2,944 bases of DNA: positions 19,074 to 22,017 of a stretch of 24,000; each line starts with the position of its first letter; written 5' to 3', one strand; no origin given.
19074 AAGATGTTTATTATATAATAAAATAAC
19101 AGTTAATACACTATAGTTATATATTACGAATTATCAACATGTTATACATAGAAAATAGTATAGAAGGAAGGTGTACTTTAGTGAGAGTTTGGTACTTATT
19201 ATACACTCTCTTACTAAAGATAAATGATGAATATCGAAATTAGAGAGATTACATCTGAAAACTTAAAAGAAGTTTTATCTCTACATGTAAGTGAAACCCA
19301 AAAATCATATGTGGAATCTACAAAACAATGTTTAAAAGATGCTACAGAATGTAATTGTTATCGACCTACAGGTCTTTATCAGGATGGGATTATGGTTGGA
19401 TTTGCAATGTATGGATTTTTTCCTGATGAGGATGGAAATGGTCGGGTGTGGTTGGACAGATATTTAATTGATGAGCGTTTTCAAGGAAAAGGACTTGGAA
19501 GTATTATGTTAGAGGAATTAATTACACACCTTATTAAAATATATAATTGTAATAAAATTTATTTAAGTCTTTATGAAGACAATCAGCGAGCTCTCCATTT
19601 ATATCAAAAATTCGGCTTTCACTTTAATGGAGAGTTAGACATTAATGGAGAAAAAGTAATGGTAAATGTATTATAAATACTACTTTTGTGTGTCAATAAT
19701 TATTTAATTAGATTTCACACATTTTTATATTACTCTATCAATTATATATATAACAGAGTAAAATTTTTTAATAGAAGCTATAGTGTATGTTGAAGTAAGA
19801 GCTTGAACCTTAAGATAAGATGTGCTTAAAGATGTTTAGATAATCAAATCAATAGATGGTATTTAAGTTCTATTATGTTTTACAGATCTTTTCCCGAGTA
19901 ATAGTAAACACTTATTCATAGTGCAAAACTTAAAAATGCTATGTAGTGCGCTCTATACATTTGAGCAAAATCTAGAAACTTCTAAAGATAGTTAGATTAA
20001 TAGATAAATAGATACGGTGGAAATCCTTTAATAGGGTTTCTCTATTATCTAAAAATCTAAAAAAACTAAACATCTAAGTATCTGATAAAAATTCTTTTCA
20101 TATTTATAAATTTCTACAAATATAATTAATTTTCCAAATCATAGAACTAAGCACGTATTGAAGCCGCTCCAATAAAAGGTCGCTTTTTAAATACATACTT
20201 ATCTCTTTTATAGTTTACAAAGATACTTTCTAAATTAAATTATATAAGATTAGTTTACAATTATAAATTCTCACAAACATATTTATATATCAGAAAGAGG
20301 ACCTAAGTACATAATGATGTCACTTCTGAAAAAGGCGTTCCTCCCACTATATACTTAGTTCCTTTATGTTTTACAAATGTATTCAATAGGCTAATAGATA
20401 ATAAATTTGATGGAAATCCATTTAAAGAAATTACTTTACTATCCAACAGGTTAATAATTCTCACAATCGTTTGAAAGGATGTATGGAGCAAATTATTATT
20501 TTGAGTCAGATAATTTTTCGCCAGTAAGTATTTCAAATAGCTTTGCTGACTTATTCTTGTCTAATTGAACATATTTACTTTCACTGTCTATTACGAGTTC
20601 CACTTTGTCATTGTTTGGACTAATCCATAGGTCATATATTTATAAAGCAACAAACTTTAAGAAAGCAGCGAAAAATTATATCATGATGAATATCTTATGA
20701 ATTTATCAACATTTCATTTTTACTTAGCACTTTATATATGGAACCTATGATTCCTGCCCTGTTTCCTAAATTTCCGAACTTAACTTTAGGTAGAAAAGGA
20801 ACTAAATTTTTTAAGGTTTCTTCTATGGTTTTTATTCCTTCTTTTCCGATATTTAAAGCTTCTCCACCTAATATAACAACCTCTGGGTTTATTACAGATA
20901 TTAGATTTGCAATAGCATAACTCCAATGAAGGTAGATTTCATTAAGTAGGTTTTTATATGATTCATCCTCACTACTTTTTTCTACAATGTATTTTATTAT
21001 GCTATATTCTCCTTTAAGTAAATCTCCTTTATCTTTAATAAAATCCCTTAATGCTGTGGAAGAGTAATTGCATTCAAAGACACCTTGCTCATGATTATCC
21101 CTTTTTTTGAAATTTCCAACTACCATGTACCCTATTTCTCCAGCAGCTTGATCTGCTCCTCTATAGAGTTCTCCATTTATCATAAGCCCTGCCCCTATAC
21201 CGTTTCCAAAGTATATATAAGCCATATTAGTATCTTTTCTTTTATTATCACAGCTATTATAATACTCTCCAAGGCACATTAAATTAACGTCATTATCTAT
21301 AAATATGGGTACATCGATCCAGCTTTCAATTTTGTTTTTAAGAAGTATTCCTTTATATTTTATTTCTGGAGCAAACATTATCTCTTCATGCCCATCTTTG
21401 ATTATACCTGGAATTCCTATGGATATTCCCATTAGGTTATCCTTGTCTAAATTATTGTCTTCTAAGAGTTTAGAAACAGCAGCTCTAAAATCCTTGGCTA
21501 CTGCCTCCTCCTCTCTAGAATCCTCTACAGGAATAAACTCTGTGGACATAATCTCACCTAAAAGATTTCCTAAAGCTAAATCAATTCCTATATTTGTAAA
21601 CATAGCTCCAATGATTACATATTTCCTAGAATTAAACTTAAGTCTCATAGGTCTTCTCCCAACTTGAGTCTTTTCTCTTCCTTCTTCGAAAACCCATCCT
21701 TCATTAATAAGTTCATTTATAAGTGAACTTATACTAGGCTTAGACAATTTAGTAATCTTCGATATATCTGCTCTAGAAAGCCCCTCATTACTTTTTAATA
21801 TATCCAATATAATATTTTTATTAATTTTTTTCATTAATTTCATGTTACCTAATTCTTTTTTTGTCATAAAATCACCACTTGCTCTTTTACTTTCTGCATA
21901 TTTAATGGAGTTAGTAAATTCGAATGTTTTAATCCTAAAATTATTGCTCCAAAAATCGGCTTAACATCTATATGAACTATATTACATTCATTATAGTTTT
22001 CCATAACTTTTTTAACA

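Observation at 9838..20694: Accessory island of small gene cassettes whose junctions all carry the same co-oriented, shuffled set of repeat modules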

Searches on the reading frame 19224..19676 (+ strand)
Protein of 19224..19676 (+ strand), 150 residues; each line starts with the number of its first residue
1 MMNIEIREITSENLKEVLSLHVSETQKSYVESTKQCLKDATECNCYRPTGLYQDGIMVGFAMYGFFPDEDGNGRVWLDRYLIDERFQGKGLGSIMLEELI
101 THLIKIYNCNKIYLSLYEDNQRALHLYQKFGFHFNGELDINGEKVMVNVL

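Call 7: search_protein_families(library=ncbifam, proteins=[window:19224-19676:+], max_evalue=0.01)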
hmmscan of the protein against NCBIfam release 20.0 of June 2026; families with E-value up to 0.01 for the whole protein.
window:19224-19676:+ (150 aa): 23 families
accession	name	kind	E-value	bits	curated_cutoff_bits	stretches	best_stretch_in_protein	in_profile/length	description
TIGR01575.1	rimI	equivalog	1.9e-10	41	86.4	1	41-133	29-113/132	ribosomal protein S18-alanine N-acetyltransferase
NF011709.0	PRK15130.1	equivalog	9.5e-09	35.3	218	1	81-139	89-147/186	spermidine N1-acetyltransferase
NF053587.1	SpmdActasePaiA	equivalog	2.1e-08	34.2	250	1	72-136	88-151/172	spermidine/spermine N(1)-acetyltransferase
TIGR03585.1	PseH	equivalog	8.8e-08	32.4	93.1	1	87-137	89-138/156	UDP-4-amino-4,6-dideoxy-N-acetyl-beta-L-altrosamine N-acetyltransferase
NF007025.1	PRK09491.1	equivalog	1e-07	32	173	1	7-133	4-120/145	ribosomal protein S18-alanine N-acetyltransferase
NF002959.0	PRK03624.1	equivalog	2.2e-07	30.7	124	1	5-135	8-132/147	GNAT family acetyltransferase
NF040503.1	resist_ArsN1a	equivalog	5.8e-06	26.1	170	1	81-136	83-137/159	arsinothricin resistance N-acetyltransferase ArsN1 family A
NF007527.0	PRK10140.1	equivalog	6.5e-06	26.1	236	1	82-136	86-140/162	N-acetyltransferase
NF012165.0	AAC_6p_set_A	equivalog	2.4e-05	24.1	280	1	48-135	64-150/177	aminoglycoside 6'-N-acetyltransferase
TIGR04431.1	N6_acetyl_AAC6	equivalog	2.6e-05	23.9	260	1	48-135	71-157/184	AacA4 family aminoglycoside N(6')-acetyltransferase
NF000118.3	AAC_6p_A31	exception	3.4e-05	23.8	385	1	47-134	58-144/172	aminoglycoside N-acetyltransferase AAC(6')-31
TIGR03448.1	mycothiol_MshD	equivalog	4.1e-05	23.1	163.1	1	56-134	211-287/294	mycothiol synthase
NF033693.0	AAC_6p_Ie_fam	exception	8.2e-05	22.8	340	1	77-136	98-157/179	AAC(6')-Ie family aminoglycoside N-acetyltransferase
NF000507.1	AAC_6p_Ie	exception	0.0002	21.4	450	1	76-136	97-157/201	aminoglycoside N-acetyltransferase AAC(6')-Ie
NF000048.1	AAC_6p_A40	exception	0.00029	20.4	400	1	48-133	71-155/184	aminoglycoside 6'-N-acetyltransferase AacA40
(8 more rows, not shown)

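Call 8: search_protein_families(library=pfam, proteins=[window:19224-19676:+])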
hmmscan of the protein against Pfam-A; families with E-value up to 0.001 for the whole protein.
window:19224-19676:+ (150 aa): 8 families
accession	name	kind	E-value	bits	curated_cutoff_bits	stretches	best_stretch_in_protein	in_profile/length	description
PF00583.31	Acetyltransf_1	-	6.7e-19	68.7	20.7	1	22-132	9-116/116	Acetyltransferase (GNAT) family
PF13508.13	Acetyltransf_7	-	2.8e-11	44.1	27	1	52-133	9-83/84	Acetyltransferase (GNAT) domain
PF13420.13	Acetyltransf_4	-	3.8e-08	33.9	24.3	1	5-137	11-139/155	Acetyltransferase (GNAT) domain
PF13673.13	Acetyltransf_10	-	7.9e-07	29.5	23.6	1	35-136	20-111/128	Acetyltransferase (GNAT) domain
PF08445.16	FR47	-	8e-06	26.2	22.1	1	82-133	29-78/86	FR47-like protein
PF13302.13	Acetyltransf_3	-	1.3e-05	26.3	25.4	1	53-133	62-138/138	Acetyltransferase (GNAT) domain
PF13523.12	Acetyltransf_8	-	0.00022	21.3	27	1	83-139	88-144/145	Acetyltransferase (GNAT) domain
PF17013.11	Acetyltransf_15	-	0.00076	19.4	35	0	81-117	79-116/210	Putative acetyl-transferase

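Call 12: find_encoding_contigs(protein=window:19224-19676:+, flank=10000, max_places=6)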
Protein window:19224-19676:+ (150 aa): no gene with exactly this product is on record in the collection.

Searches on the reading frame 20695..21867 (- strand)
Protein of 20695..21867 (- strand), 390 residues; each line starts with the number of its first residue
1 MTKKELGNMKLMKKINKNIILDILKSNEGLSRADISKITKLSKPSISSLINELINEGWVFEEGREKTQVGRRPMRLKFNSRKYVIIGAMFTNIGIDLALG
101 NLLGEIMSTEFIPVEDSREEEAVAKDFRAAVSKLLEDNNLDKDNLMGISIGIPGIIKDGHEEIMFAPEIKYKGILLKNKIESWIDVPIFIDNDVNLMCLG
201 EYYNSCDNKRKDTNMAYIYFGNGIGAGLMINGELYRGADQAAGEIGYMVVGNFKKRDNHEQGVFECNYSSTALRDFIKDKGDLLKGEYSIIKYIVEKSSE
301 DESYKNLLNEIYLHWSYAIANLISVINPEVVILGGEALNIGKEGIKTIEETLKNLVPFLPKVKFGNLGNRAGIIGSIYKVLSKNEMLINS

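Call 7: search_protein_families(library=ncbifam, proteins=[window:20695-21867:-], max_evalue=0.01)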
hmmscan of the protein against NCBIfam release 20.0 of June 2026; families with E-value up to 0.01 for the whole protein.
window:20695-21867:- (390 aa): 17 families
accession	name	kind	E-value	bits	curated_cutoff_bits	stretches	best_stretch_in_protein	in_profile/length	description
NF047937.1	TransRegNagC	equivalog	4e-37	128.3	650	1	6-341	2-341/399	DNA-binding transcriptional regulator NagC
TIGR00744.1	ROK_glcA_fam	subfamily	1.2e-30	106.9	260.35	1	95-377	10-305/318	ROK family glucokinase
NF007251.0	PRK09698.1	equivalog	9.1e-26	90.8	253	1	110-340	28-251/304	allose kinase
NF049930.1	TransRegMlc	equivalog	7.9e-24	84.7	530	1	3-339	4-344/405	sugar metabolism global transcriptional regulator Mlc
NF042998.1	bglucokin_BglK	equivalog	1.6e-17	63.7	550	1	142-381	51-286/291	beta-glucoside kinase BglK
NF009835.0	PRK13310.1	equivalog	2.6e-15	56.5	380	1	126-375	38-295/303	N-acetylglucosamine kinase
NF007108.0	PRK09557.1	equivalog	9.5e-14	51.4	443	1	129-354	42-271/303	fructokinase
NF003461.0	PRK05082.1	subfamily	7.5e-12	45.2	283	1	122-379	36-285/291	N-acetylmannosamine kinase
NF045551.1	GK_Pyrobac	equivalog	3.5e-10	39.7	500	1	184-366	86-266/294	ATP-dependent glucokinase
NF047821.1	NactlManKinNanK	equivalog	1e-07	31.8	450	1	128-354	42-259/288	N-acetylmannosamine kinase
NF009836.0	PRK13311.1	equivalog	2.9e-07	30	551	1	147-248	59-158/256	N-acetyl-D-glucosamine kinase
NF045942.1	PolPhglucPhase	equivalog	3.3e-07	30.3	250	1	95-252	17-158/242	polyphosphate--glucose phosphotransferase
NF045550.1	FrctkaseScrK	equivalog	1.7e-06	27.7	400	1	142-273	52-181/293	fructokinase ScrK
NF040939.2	trans_reg_lrs14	equivalog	1.8e-05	24.7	90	1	17-71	24-78/103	Lrs14 family HTH-type transcriptional regulator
NF053756.1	MreA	equivalog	2.1e-05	24.3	100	1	16-75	18-76/110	MreA family transcriptional regulator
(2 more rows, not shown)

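Call 8: search_protein_families(library=pfam, proteins=[window:20695-21867:-])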
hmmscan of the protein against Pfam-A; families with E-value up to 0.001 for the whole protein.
window:20695-21867:- (390 aa): 4 families
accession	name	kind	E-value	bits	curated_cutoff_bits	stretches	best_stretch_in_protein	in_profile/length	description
PF00480.26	ROK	-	6.9e-35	121.4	22.9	1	95-377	11-288/294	ROK family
PF12802.13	MarR_2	-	5.3e-07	30.2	27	1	20-62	10-53/61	MarR family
PF13412.12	HTH_24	-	8.1e-07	29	21.9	1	20-59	8-47/48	Winged helix-turn-helix DNA-binding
PF09339.16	HTH_IclR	-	0.00065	19.9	22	0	20-59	8-48/52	IclR helix-turn-helix domain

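Call 36: find_homologous_proteins(query=window:20695-21867:-, max_evalue=1e-40)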
Query window:20695-21867:- (390 aa): 139 proteins with E <= 1e-40 among 8000 candidates; the best 120 are listed.
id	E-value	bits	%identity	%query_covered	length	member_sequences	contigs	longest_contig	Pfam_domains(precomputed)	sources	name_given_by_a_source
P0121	8.2e-247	836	98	100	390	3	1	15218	PF00480.27,PF13412.13,PF12802.14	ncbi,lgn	ncbi:MAG: ROK family transcriptional regulator [Clostridiaceae bacterium]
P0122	1.5e-231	786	93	100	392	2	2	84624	PF00480.27,PF13412.13,PF12802.14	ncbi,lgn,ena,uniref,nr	ncbi:ROK family transcriptional regulator [uncultured Clostridium sp.]|uniref:ROK family transcripti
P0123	3.3e-92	328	40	99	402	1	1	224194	PF01047.29,PF00480.27,PF13412.13,PF09339.17,PF12802.14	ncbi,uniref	ncbi:ROK family transcriptional regulator [Effusibacillus consociatus]|uniref:ROK family transcripti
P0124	1.8e-84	302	37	98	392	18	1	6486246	PF00480.27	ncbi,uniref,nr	ncbi:ROK family protein [Brevibacillus brevis]|uniref:ROK family protein n=1 Tax=Brevibacillus brevi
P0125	1.9e-84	302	40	99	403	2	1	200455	PF00480.27,PF13412.13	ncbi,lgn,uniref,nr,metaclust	ncbi:ROK family transcriptional regulator [Sporolituus thermophilus]|uniref:Sugar kinase of the NBD/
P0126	3.7e-84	301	38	97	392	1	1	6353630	PF00480.27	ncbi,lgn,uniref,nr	ncbi:ROK family protein [Brevibacillus brevis]|uniref:ROK family protein n=1 Tax=Brevibacillus brevi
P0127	3.8e-84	301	38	97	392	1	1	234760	PF00480.27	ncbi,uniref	ncbi:ROK family protein [Brevibacillus sp. FIR094]|uniref:ROK family protein n=1 Tax=Brevibacillus s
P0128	5.3e-84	301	38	97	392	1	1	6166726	PF00480.27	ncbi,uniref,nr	ncbi:ROK family protein [Brevibacillus antibioticus]|uniref:ROK family protein n=1 Tax=Brevibacillus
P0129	7.0e-84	300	38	97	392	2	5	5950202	PF00480.27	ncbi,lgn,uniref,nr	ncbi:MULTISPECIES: ROK family protein [Brevibacillus]|uniref:ROK family protein n=1 Tax=Brevibacillu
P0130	7.2e-84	300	38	97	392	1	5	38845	PF00480.27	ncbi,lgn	-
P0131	1.3e-83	299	37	97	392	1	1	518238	PF00480.27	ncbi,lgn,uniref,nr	ncbi:putative NBD/HSP70 family sugar kinase [Brevibacillus sp. AG162]|uniref:ROK family protein n=1 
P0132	1.7e-83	299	37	97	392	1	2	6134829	PF00480.27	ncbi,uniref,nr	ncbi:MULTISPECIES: ROK family transcriptional regulator [Bacillales]|uniref:ROK family protein n=1 T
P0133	1.8e-83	299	37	97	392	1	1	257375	PF00480.27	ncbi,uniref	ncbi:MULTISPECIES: ROK family protein [unclassified Brevibacillus]|uniref:ROK family protein n=1 Tax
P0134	2.4e-83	298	37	97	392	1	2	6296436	PF00480.27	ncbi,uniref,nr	ncbi:probable transcriptional regulator [Brevibacillus brevis NBRC 100599]|uniref:Probable transcrip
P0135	3.4e-83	298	37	97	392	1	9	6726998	PF00480.27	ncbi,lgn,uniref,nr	ncbi:ROK family protein [Brevibacillus brevis]|uniref:ROK family protein n=1 Tax=Brevibacillus brevi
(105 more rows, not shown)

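Call 37: find_encoding_contigs(protein=P0121, flank=10000, max_places=3)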
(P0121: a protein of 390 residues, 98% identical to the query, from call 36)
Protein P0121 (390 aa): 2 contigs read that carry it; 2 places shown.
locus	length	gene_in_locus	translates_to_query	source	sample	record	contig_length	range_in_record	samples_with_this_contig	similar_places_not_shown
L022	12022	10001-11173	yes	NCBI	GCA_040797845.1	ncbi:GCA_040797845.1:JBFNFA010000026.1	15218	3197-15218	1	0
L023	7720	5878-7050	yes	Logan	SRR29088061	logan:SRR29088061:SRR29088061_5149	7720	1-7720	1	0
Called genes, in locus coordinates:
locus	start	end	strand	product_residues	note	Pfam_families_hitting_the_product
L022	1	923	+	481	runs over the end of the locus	PF00860:Xan_ur_permease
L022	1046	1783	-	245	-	PF00037:Fer4 (weak), PF12797:Fer4_2 (weak), PF12837:Fer4_6, PF13237:Fer4_10 (weak), PF14697:Fer4_21, PF12838:Fer4_7, PF13187:Fer4_9 (weak), PF27217:AF_0155, +2 more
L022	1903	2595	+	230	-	PF00027:cNMP_binding, PF13545:HTH_Crp_2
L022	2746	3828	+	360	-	PF01547:SBP_bac_1, PF13531:SBP_bac_11, PF13416:SBP_bac_8, PF13343:SBP_bac_6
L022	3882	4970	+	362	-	PF00005:ABC_tran, PF13304:AAA_21 (faint)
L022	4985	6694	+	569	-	PF00528:BPD_transp_1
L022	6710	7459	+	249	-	PF02633:Creatininase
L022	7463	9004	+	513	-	PF00206:Lyase_1, PF14698:ASL_C2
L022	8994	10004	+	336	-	PF01869:BcrAD_BadFG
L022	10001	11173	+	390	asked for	PF12802:MarR_2 (weak), PF13412:HTH_24 (weak), PF00480:ROK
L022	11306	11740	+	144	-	PF26353:YhfM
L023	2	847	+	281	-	?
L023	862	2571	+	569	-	PF00528:BPD_transp_1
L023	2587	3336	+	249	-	PF02633:Creatininase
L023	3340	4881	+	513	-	PF00206:Lyase_1, PF14698:ASL_C2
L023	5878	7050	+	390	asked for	PF12802:MarR_2 (weak), PF13412:HTH_24 (weak), PF00480:ROK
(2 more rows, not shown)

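Call 38: find_encoding_contigs(protein=P0122, flank=10000, max_places=3)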
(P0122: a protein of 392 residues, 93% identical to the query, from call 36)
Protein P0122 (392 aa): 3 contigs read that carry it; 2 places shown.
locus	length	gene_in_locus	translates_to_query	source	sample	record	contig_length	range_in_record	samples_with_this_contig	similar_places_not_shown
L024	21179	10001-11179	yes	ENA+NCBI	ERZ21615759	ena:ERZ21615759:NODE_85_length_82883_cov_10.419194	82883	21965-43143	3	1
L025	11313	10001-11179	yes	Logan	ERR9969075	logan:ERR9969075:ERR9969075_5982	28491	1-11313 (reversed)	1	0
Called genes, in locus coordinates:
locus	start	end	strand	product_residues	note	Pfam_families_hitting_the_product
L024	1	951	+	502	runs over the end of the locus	PF00860:Xan_ur_permease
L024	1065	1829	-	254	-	PF00037:Fer4 (weak), PF12797:Fer4_2 (weak), PF12837:Fer4_6, PF13237:Fer4_10 (weak), PF14697:Fer4_21 (weak), PF12838:Fer4_7, PF13187:Fer4_9 (weak), PF27217:AF_0155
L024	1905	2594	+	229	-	PF00027:cNMP_binding, PF13545:HTH_Crp_2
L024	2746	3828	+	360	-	PF01547:SBP_bac_1, PF13531:SBP_bac_11, PF13416:SBP_bac_8, PF13343:SBP_bac_6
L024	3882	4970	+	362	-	PF00005:ABC_tran, PF13304:AAA_21 (faint)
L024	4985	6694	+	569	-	PF00528:BPD_transp_1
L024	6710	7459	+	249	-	PF02633:Creatininase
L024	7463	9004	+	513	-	PF00206:Lyase_1, PF14698:ASL_C2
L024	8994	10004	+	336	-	PF01869:BcrAD_BadFG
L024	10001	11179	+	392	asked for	PF12802:MarR_2 (weak), PF13412:HTH_24 (weak), PF00480:ROK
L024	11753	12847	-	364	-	PF08665:PglZ (faint), PF01663:Phosphodiest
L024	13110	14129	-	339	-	PF12697:Abhydrolase_6 (weak), PF00561:Abhydrolase_1, PF12146:Hydrolase_4 (weak)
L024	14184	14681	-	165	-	-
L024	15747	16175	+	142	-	PF02566:OsmC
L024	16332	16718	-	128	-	-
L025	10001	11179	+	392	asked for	PF12802:MarR_2 (weak), PF13412:HTH_24 (weak), PF00480:ROK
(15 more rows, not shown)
